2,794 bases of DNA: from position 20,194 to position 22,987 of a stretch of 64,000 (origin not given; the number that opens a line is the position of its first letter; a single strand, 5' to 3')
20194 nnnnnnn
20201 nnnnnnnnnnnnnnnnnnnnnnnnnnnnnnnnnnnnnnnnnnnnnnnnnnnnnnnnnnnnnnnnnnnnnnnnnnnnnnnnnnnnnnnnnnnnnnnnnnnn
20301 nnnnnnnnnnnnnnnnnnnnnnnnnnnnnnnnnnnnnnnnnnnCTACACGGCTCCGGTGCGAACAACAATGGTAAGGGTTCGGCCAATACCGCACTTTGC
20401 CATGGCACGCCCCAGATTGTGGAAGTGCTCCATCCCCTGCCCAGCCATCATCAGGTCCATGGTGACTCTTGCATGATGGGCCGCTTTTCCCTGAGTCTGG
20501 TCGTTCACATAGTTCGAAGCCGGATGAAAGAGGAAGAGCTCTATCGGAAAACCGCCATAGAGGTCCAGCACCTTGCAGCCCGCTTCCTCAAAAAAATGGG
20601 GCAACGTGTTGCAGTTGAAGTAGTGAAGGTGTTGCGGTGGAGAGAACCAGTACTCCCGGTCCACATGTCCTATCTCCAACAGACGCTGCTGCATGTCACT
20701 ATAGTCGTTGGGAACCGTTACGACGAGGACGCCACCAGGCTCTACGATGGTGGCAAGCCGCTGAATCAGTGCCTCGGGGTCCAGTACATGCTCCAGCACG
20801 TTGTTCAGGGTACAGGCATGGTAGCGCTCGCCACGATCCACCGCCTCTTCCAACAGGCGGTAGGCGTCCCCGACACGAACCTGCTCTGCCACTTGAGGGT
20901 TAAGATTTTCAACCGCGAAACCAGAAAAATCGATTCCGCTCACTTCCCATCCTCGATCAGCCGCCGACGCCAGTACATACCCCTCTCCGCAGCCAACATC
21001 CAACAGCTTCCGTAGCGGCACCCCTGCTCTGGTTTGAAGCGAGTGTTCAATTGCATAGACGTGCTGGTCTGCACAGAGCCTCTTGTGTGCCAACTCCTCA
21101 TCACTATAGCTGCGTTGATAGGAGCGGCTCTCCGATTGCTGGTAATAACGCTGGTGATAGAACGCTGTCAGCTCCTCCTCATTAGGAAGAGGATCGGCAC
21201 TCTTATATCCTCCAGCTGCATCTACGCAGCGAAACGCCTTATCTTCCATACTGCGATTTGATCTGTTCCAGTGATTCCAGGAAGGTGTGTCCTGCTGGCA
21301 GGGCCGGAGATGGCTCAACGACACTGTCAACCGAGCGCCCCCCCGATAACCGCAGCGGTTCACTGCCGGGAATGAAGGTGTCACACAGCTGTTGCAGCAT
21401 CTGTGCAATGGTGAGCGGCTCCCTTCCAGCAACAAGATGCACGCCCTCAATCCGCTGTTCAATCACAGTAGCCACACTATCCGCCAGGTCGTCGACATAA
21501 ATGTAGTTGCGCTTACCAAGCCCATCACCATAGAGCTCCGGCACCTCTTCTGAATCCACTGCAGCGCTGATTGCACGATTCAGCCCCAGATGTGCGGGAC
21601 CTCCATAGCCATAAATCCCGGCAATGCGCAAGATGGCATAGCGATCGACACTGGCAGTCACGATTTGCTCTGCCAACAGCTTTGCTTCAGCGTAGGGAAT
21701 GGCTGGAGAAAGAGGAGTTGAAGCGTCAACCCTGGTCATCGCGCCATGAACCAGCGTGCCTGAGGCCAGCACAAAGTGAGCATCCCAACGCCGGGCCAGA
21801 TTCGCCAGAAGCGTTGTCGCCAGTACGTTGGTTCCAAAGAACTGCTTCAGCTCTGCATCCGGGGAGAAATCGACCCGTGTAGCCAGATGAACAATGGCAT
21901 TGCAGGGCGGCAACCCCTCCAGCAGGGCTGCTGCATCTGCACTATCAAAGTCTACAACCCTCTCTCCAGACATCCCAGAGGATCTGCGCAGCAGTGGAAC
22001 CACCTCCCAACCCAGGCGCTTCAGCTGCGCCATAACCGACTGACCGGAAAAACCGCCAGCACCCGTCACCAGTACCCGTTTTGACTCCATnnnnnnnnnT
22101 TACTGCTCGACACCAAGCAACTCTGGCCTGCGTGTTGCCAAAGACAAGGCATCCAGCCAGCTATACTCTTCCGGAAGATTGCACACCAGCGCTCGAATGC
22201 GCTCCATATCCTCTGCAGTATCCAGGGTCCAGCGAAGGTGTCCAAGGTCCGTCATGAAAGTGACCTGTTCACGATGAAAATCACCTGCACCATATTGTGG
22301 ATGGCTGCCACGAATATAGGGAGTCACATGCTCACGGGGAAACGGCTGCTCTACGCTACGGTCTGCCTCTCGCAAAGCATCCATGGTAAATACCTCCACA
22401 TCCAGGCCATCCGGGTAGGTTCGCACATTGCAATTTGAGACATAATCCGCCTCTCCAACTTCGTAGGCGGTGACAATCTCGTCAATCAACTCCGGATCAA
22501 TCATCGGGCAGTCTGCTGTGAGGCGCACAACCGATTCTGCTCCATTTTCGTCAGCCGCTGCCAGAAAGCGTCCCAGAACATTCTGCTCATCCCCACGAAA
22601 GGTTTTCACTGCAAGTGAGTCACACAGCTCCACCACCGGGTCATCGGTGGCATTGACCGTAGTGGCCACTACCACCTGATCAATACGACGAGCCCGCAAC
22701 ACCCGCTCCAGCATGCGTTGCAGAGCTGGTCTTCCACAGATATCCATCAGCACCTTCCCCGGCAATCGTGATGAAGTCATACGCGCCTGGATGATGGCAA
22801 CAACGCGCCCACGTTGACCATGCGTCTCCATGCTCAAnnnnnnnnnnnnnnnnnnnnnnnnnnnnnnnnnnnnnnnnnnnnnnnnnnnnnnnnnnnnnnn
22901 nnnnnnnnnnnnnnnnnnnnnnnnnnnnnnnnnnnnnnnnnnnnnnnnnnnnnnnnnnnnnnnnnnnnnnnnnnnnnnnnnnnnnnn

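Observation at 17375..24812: Decoration module: two ATP-grasp ligases, HemL-like aminotransferase, 2-hydroxyacid dehydrogenase, phosphoesterase, methyltransferases, second cytidylyltransferase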

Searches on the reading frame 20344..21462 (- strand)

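Call 3: search_protein_families(library=pfam, proteins=[window:20344-21462:-], max_evalue=0.01)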
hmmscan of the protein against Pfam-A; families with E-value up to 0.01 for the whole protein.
window:20344-21462:- (372 aa): 8 families
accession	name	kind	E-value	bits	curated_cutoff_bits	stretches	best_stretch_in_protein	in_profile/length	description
PF13489.12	Methyltransf_23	-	5.5e-24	85.2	27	1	150-300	23-163/164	Methyltransferase domain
PF08241.18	Methyltransf_11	-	4.9e-13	50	21.2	1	154-248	1-95/95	Methyltransferase domain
PF08242.18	Methyltransf_12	-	9.5e-13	49.2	30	1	154-246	1-98/98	Methyltransferase domain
PF13649.12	Methyltransf_25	-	5.4e-10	40.3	27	1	154-244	2-97/97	Methyltransferase domain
PF13847.12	Methyltransf_31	-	1.2e-08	35.2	27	1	152-261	6-118/145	Methyltransferase domain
PF07021.18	MetW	-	0.00028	21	21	1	152-285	16-149/193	Methionine biosynthesis protein MetW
PF05724.17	TPMT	-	0.00052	20.2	26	1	137-187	25-75/218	Thiopurine S-methyltransferase (TPMT)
PF02353.26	CMAS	-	0.0038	17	27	1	151-248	64-164/273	Mycolic acid cyclopropane synthetase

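Call 9: search_protein_families(library=ncbifam, proteins=[window:20344-21462:-], max_evalue=0.001)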
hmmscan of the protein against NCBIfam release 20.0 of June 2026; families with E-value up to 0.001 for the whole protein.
window:20344-21462:- (372 aa): 8 families
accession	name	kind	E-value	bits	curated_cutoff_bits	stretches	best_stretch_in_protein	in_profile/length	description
TIGR01983.1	UbiG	equivalog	7.4e-15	54.9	102.95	1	151-252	51-155/228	bifunctional 2-polyprenyl-6-hydroxyphenol methylase/3-demethylubiquinol 3-O-methyltransferase UbiG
TIGR04345.1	ovoA_Cterm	equivalog_domain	5.8e-08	32.5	170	1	212-256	133-177/242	putative 4-mercaptohistidine N1-methyltransferase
NF008264.0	PRK11036.1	equivalog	2.1e-07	30.7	366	1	142-252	38-151/261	tRNA uridine 5-oxyacetic acid(34) methyltransferase CmoM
NF043040.1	corrin_prot_MT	hypoth_equivalog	3.9e-07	29.7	180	1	135-248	27-147/216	corrinoid protein-associated methyltransferase CpaM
NF045667.1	MTase_DVU1556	equivalog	5.5e-06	26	155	1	150-249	23-120/213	DVU_1556 family methyltransferase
TIGR04074.1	bacter_Hen1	equivalog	3.2e-05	22.6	340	1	116-261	252-405/462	3' terminal RNA ribose 2'-O-methyltransferase Hen1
TIGR02072.1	BioC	equivalog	4.8e-05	23.3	184.95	1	150-294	35-170/244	malonyl-ACP O-methyltransferase BioC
TIGR02021.1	BchM-ChlM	equivalog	0.00021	20.7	158.9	1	150-194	55-99/218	magnesium protoporphyrin IX methyltransferase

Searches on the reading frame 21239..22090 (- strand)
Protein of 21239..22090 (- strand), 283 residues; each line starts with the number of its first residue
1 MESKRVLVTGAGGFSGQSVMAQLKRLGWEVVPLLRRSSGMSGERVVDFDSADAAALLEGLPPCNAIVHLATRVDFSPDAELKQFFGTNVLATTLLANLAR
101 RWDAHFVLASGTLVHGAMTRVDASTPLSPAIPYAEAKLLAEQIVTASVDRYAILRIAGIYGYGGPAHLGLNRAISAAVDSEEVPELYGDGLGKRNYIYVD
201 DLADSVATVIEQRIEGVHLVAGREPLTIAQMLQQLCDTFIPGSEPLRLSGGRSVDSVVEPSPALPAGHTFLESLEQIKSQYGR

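Call 3: search_protein_families(library=pfam, proteins=[window:21239-22090:-], max_evalue=0.01)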
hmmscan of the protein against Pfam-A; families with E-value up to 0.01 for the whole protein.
window:21239-22090:- (283 aa): 6 families
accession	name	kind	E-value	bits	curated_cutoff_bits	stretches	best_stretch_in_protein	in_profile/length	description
PF01370.27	Epimerase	-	4.1e-29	102.1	20.9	1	6-215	1-230/240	NAD dependent epimerase/dehydratase family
PF04321.23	RmlD_sub_bind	-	4e-18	65.9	27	1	5-223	2-215/287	RmlD substrate binding domain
PF16363.11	GDP_Man_Dehyd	-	4e-16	59.8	27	1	7-233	1-260/332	GDP-mannose 4,6 dehydratase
PF07993.18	NAD_binding_4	-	1.9e-06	27.7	20.1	1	63-188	89-240/258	Male sterility protein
PF13460.12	NAD_binding_10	-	1.5e-05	25.4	27.2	1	10-159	1-146/184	NAD(P)H-binding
PF01073.25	3Beta_HSD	-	0.00062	19.3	22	1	7-204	1-223/280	3-beta hydroxysteroid dehydrogenase/isomerase family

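Call 9: search_protein_families(library=ncbifam, proteins=[window:21239-22090:-], max_evalue=0.001)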
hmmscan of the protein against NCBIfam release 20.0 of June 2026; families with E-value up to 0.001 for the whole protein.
window:21239-22090:- (283 aa): 19 families
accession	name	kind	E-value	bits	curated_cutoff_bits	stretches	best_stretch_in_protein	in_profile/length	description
TIGR01214.1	rmlD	equivalog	2.8e-16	59.5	224.05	1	5-223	1-210/285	dTDP-4-dehydrorhamnose reductase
TIGR01181.1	dTDP_gluc_dehyt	equivalog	2.2e-14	53.3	365.1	1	63-238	74-260/321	dTDP-glucose 4,6-dehydratase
NF042422.1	oxyalk_red_OleD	equivalog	1.4e-11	44.4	580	1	5-217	2-222/329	2-alkyl-3-oxoalkanoate reductase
TIGR03466.1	HpnA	hypoth_equivalog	3.3e-11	42.6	367.65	1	5-236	2-243/327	hopanoid-associated sugar epimerase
TIGR01179.1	galE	equivalog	5.4e-11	41.9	262.3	1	5-212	1-244/332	UDP-glucose 4-epimerase GalE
NF058621.1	DiazavRedAvaA7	equivalog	5.5e-11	42.6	400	1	5-239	2-248/304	3-diazoavenalumate denitrifying reductase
NF042423.1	oxyalk_red_Shew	equivalog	5.1e-09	35.6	580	1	3-235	8-253/331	2-alkyl-3-oxoalkanoate reductase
TIGR01746.1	Thioester-redct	subfamily_domain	1.4e-08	34.4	213.35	1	63-233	89-275/371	thioester reductase domain-containing protein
TIGR02197.1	heptose_epim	equivalog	4e-08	32.8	274.6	1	6-219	1-240/316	ADP-glyceromanno-heptose 6-epimerase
TIGR01777.1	yfcH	hypoth_equivalog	3.5e-07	30.1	207.35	1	6-237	1-239/292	TIGR01777 family oxidoreductase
TIGR04180.1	EDH_00030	hypoth_equivalog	1.6e-06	27.4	475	1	6-211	1-226/297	NAD-dependent 4,6-dehydratase LegB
NF047922.1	GDPFucSynFcl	equivalog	2.3e-06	27.3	500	0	171-236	184-250/308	GDP-L-fucose synthase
NF007956.0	PRK10675.1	subfamily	4.8e-06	25.9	394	0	46-145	55-161/338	UDP-glucose 4-epimerase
TIGR01472.1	gmd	equivalog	2.3e-05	23.8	415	0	103-160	123-182/342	GDP-mannose 4,6-dehydratase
NF007490.0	PRK10084.1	subfamily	9e-05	21.6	649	0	123-226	157-264/361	dTDP-glucose 4,6-dehydratase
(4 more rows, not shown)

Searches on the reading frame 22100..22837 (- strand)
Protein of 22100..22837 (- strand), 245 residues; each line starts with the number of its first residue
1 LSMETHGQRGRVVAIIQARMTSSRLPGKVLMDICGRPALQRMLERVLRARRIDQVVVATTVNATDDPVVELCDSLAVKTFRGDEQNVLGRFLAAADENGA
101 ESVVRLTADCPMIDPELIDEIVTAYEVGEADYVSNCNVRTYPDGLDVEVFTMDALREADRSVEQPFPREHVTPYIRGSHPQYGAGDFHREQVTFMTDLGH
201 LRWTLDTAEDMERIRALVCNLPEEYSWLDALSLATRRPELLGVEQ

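Call 3: search_protein_families(library=pfam, proteins=[window:22100-22837:-], max_evalue=0.01)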
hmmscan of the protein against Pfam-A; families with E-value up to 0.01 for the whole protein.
window:22100-22837:- (245 aa): 2 families
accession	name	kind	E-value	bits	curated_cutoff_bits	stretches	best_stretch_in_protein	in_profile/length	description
PF02348.25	CTP_transf_3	-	3.2e-31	109.2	22.6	1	13-214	1-202/217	Cytidylyltransferase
PF12804.13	NTP_transf_3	-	7.2e-10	39.7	27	1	27-133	15-119/160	MobA-like NTP transferase domain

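Call 9: search_protein_families(library=ncbifam, proteins=[window:22100-22837:-], max_evalue=0.001)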
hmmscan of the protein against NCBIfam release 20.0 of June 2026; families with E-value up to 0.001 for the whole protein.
window:22100-22837:- (245 aa): 12 families
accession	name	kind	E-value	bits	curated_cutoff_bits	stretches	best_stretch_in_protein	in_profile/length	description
NF009905.0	PRK13368.1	subfamily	3.4e-20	72.4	255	1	12-134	3-123/243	3-deoxy-manno-octulosonate cytidylyltransferase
NF003952.0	PRK05450.1-5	subfamily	1e-19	70.7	193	1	11-135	2-126/250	3-deoxy-manno-octulosonate cytidylyltransferase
NF003948.0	PRK05450.1-1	equivalog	9.9e-15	54.4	281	1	11-134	5-129/248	3-deoxy-manno-octulosonate cytidylyltransferase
NF003950.0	PRK05450.1-3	subfamily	2.6e-14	53.2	234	1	12-144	3-136/248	3-deoxy-manno-octulosonate cytidylyltransferase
TIGR00466.1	kdsB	equivalog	1.6e-12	47.4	155.2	1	13-131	4-122/241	3-deoxy-manno-octulosonate cytidylyltransferase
TIGR03584.1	PseF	equivalog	1.8e-05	24.5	205.7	1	13-60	1-48/222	pseudaminic acid cytidylyltransferase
NF001457.0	PRK00317.1-3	equivalog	1.9e-05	24.3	164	1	28-127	19-115/200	molybdenum cofactor guanylyltransferase MobA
NF010932.0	PRK14352.1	equivalog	0.0001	21.1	611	1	18-127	18-128/488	bifunctional UDP-N-acetylglucosamine diphosphorylase/glucosamine-1-phosphate N-acetyltransferase GlmU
TIGR03310.1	matur_MocA_YgfJ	equivalog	0.00017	21.6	186.45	1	14-129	2-119/188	molybdenum cofactor cytidylyltransferase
TIGR03552.1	F420_cofC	equivalog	0.00025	20.7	105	0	36-126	25-118/196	2-phospho-L-lactate guanylyltransferase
TIGR01173.1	glmU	equivalog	0.00026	20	366.85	1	19-124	13-116/452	bifunctional UDP-N-acetylglucosamine diphosphorylase/glucosamine-1-phosphate N-acetyltransferase GlmU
NF001855.0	PRK00576.1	equivalog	0.00049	19.7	205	1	40-138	34-132/197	molybdenum cofactor guanylyltransferase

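Call 37: search_solved_structures(query=window:22100-22837:-, max_evalue=0.001)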
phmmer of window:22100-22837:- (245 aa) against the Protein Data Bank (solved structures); distinct sequences matched with E-value up to 0.001: 13.
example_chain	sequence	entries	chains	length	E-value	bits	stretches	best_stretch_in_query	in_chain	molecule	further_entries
6oew_A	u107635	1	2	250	7.3e-39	136.9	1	6-241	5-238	Cytidylyltransferase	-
1gq9_A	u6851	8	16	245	4.2e-11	46.1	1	11-123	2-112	3-DEOXY-MANNO-OCTULOSONATE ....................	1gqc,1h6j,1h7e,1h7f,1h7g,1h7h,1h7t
3tqd_A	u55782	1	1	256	1.7e-09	40.8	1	13-135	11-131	3-deoxy-manno-octulosonate cytidylyltransferase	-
4xwi_A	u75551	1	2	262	2.4e-09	40.3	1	12-123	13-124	3-deoxy-manno-octulosonate cytidylyltransferase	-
3duv_A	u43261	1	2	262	4.1e-09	39.6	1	14-122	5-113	3-deoxy-manno-octulosonate cytidylyltransferase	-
3jtj_A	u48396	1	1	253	6.6e-09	38.9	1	12-122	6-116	3-deoxy-manno-octulosonate cytidylyltransferase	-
1vh3_A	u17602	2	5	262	1e-08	38.3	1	14-122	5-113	3-deoxy-manno-octulosonate cytidylyltransferase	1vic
8ees_A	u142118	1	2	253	1.8e-08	37.5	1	13-122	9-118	3-deoxy-manno-octulosonate cytidylyltransferase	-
3k8d_A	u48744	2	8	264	1.9e-07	34.1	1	7-122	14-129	3-deoxy-manno-octulosonate cytidylyltransferase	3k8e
1vh1_A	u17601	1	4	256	4.1e-07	33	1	13-122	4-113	3-deoxy-manno-octulosonate cytidylyltransferase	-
3oam_A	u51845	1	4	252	1e-06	31.8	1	14-122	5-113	3-deoxy-manno-octulosonate cytidylyltransferase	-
3pol_A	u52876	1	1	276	1.2e-05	28.3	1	15-123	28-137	3-deoxy-manno-octulosonate cytidylyltransferase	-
4fcu_A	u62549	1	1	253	1.2e-05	28.2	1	15-123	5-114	3-deoxy-manno-octulosonate cytidylyltransferase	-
